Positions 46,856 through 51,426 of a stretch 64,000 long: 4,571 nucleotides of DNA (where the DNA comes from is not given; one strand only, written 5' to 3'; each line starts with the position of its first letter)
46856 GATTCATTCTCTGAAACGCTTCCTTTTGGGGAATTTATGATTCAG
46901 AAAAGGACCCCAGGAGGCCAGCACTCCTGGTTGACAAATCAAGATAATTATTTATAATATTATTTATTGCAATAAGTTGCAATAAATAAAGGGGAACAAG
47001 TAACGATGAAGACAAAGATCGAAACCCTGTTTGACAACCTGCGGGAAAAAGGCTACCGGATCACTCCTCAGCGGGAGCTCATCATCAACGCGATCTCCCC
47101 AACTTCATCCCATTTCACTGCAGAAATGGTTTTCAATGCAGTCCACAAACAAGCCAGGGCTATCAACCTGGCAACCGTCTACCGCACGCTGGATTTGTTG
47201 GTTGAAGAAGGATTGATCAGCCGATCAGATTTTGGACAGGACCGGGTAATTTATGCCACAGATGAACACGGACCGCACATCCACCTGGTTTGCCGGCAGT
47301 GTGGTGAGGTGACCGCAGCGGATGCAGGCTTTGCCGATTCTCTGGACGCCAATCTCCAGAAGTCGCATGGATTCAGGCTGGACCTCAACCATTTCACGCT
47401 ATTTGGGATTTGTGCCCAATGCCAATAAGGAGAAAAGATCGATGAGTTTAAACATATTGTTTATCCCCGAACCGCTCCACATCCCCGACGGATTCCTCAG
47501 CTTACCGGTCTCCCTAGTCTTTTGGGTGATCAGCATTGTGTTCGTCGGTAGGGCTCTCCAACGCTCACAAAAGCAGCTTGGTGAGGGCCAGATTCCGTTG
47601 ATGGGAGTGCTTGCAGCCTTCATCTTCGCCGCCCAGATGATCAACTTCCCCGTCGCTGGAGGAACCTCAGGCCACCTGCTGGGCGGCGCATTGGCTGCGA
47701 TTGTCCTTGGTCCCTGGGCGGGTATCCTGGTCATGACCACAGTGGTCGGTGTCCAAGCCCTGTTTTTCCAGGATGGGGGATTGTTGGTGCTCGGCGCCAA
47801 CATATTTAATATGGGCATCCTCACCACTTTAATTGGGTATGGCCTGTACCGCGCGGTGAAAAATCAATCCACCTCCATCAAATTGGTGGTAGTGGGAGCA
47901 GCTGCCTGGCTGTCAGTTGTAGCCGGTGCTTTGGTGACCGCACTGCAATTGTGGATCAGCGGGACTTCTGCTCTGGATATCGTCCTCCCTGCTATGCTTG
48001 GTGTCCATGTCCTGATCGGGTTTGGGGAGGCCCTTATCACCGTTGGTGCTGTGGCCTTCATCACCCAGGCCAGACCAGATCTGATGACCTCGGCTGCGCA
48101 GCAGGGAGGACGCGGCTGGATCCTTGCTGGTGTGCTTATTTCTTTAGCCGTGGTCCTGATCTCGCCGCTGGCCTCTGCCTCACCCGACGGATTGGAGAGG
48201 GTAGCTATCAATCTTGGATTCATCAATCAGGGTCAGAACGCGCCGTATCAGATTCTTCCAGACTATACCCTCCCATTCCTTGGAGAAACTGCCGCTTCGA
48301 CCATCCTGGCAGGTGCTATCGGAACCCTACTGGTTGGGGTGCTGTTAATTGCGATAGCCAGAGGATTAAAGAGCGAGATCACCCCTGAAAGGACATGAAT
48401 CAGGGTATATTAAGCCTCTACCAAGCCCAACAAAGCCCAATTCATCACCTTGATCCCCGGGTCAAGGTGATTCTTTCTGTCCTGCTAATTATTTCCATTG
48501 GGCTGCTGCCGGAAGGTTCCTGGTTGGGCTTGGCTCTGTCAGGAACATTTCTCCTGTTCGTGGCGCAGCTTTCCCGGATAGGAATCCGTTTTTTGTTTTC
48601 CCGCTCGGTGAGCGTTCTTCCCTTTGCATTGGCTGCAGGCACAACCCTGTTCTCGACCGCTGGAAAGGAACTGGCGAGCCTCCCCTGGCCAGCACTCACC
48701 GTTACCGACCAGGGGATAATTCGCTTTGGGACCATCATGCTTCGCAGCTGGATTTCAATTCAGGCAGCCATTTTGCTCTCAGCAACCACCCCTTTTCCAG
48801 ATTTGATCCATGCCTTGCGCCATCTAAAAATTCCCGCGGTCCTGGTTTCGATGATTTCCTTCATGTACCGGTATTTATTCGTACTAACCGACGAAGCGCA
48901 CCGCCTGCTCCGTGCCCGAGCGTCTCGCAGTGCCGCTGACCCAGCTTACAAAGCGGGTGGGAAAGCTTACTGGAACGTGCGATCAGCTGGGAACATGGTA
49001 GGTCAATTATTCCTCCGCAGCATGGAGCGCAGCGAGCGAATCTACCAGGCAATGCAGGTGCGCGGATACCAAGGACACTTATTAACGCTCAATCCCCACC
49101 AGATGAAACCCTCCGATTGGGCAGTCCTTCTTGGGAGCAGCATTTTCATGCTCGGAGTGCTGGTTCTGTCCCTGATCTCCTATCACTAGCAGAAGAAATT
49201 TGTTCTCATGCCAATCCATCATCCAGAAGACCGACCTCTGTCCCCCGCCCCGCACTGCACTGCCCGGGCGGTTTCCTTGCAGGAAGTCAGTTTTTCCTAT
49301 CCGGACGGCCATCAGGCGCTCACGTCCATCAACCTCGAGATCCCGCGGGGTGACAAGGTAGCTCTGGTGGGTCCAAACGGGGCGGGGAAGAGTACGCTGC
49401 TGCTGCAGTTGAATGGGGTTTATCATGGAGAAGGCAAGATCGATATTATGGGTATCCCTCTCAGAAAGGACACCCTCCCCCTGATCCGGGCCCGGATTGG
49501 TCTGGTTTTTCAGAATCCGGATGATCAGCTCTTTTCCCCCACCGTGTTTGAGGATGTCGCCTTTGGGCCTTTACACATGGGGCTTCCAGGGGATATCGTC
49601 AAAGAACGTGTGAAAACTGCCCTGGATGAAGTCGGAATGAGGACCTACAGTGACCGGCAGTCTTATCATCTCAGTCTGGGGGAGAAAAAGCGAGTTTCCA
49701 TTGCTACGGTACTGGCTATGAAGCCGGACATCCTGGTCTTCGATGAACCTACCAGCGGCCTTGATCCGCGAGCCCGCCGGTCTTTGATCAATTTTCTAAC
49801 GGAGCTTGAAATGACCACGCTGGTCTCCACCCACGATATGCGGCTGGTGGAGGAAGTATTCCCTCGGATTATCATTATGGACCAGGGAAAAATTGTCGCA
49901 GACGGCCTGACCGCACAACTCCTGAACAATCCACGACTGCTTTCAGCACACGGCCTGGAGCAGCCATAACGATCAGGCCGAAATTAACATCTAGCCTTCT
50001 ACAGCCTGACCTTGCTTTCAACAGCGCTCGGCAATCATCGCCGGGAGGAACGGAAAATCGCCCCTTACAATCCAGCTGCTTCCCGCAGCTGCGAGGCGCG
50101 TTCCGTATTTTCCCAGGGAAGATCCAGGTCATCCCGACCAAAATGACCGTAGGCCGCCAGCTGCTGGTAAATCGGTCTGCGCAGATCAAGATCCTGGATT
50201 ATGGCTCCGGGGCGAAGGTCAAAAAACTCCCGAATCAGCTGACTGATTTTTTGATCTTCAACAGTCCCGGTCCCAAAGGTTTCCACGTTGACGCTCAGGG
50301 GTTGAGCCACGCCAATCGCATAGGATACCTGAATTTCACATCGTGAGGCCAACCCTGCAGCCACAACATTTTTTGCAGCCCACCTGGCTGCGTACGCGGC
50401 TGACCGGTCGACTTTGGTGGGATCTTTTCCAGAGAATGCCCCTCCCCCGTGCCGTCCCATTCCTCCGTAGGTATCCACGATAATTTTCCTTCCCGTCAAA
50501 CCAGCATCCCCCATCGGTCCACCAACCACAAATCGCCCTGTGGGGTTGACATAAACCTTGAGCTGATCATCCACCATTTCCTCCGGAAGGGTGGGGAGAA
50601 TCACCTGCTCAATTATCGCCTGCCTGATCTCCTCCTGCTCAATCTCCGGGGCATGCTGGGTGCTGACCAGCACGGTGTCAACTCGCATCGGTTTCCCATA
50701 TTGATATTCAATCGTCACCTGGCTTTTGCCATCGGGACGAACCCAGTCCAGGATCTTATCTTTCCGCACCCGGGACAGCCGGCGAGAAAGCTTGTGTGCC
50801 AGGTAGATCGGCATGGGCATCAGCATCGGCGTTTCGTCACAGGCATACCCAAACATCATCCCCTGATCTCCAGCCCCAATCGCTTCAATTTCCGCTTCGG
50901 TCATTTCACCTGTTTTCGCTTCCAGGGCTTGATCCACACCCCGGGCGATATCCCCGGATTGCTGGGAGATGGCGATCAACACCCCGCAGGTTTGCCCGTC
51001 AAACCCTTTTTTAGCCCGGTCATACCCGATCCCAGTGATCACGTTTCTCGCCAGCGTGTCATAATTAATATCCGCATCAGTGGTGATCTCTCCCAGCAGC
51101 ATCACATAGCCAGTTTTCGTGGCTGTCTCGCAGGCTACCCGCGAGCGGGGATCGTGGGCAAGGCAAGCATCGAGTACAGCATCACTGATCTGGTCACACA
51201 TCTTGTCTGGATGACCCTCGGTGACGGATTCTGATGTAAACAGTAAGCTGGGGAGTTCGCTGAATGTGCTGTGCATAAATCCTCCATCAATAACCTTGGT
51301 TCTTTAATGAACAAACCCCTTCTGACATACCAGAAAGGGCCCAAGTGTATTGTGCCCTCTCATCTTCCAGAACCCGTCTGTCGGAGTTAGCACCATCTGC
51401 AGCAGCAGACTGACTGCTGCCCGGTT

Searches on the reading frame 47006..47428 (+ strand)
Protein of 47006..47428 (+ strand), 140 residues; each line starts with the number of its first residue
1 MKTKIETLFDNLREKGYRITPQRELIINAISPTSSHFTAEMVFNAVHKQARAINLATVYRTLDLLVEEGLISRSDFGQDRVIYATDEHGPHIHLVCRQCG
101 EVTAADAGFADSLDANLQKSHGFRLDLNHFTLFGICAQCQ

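Call 23: search_protein_families(library=pfam, proteins=[window:47006-47428:+], max_evalue=10)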
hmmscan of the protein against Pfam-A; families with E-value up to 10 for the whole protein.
window:47006-47428:+ (140 aa): 9 families
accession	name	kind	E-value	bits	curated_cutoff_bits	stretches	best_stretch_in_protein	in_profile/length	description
PF01475.25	FUR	-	9.5e-25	87.5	23.1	1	14-125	1-113/121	Ferric uptake regulator family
PF03551.20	PadR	-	0.0036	17.7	27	1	50-89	26-69/75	Transcriptional regulator PadR-like family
PF07106.19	TBPIP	-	0.0057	17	22.8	1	42-84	22-60/62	TBPIP/Hop2 winged helix domain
PF22194.2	F-93_WHD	-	0.027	15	28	1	54-86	28-60/62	F-93, winged-helix domain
PF01047.28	MarR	-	0.13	12.6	24.6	1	53-79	29-55/59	MarR family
PF18073.7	Zn_ribbon_LapB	-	0.13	12.5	25.7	0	130-140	11-21/28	Rubredoxin metal binding domain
PF11848.13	DUF3368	-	0.15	12.4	27.3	1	5-22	20-37/46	Domain of unknown function (DUF3368)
PF25213.1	HVO_A0261_N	-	0.19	12.1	35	1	56-75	39-58/86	HVO_A0261 N-terminal domain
PF03965.22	Penicillinase_R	-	0.27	12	22.6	1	21-79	3-59/115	Penicillinase repressor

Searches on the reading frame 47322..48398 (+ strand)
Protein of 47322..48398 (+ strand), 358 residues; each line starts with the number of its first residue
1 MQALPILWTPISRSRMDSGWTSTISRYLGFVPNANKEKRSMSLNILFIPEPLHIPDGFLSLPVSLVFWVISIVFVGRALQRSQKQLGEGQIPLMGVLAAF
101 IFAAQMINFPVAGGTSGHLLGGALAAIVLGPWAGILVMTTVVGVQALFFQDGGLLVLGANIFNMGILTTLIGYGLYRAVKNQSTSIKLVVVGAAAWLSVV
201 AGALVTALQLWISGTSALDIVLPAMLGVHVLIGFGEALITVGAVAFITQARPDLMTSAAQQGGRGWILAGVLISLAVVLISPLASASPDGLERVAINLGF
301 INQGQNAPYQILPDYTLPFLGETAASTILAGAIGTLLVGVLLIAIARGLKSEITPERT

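Call 8: search_protein_families(library=pfam, proteins=[window:47322-48398:+], max_evalue=0.0001)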
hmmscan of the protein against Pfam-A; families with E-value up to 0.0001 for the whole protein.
window:47322-48398:+ (358 aa): 2 families
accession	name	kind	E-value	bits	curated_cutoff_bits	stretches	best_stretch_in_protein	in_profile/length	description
PF01891.21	CbiM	-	5.2e-65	219.6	23.1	1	53-254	1-205/205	Cobalt uptake substrate-specific transmembrane region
PF13190.11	PDGLE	-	1.2e-09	38.4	27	1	265-350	2-101/102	PDGLE domain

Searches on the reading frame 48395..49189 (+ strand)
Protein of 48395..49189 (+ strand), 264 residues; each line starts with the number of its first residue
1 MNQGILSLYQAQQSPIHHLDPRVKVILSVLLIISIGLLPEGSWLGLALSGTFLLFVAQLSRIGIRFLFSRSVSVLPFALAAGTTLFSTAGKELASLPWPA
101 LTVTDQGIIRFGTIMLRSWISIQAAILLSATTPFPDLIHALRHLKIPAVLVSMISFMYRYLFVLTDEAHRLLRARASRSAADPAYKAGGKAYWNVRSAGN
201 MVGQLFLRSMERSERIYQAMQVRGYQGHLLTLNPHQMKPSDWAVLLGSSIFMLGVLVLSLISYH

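Call 8: search_protein_families(library=pfam, proteins=[window:48395-49189:+], max_evalue=0.0001)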
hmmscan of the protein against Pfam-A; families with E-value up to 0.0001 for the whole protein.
window:48395-49189:+ (264 aa): 1 family
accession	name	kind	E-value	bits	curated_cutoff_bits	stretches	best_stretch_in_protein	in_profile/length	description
PF02361.21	CbiQ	-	1.1e-37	130.2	25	1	13-227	2-210/216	Cobalt transport protein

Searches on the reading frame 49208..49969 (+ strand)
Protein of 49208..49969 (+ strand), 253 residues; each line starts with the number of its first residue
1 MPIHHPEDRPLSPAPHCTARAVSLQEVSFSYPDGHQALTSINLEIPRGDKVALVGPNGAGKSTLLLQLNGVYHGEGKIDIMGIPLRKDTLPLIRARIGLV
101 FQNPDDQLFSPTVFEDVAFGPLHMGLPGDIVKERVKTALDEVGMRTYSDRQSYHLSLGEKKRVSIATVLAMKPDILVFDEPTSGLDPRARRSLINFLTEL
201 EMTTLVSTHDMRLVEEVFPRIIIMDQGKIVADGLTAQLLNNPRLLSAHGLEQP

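Call 8: search_protein_families(library=pfam, proteins=[window:49208-49969:+], max_evalue=0.0001)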
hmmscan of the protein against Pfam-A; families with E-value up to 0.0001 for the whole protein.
window:49208-49969:+ (253 aa): 3 families
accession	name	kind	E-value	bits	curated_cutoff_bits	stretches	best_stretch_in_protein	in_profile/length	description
PF00005.33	ABC_tran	-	5.2e-31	108.5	25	1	38-183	1-137/137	ABC transporter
PF13304.12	AAA_21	-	4e-15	57.1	27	1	149-214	232-303/304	AAA domain, putative AbiEii toxin, Type IV TA system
PF02463.25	SMC_N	-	1.5e-06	28.3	40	0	154-217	136-205/220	RecF/RecN/SMC N terminal domain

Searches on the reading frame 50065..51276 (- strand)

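Call 8: search_protein_families(library=pfam, proteins=[window:50065-51276:-], max_evalue=0.0001)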
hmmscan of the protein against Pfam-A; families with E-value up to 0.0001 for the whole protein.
window:50065-51276:- (403 aa): 3 families
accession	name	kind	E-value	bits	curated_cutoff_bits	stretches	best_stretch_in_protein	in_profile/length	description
PF02773.21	S-AdoMet_synt_C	-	2.2e-71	238.6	25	1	251-389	1-137/138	S-adenosylmethionine synthetase, C-terminal domain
PF02772.21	S-AdoMet_synt_M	-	8.6e-51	171.6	29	1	133-249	2-120/120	S-adenosylmethionine synthetase, central domain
PF00438.25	S-AdoMet_synt_N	-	1.5e-42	144.6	33.1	1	11-107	2-98/99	S-adenosylmethionine synthetase, N-terminal domain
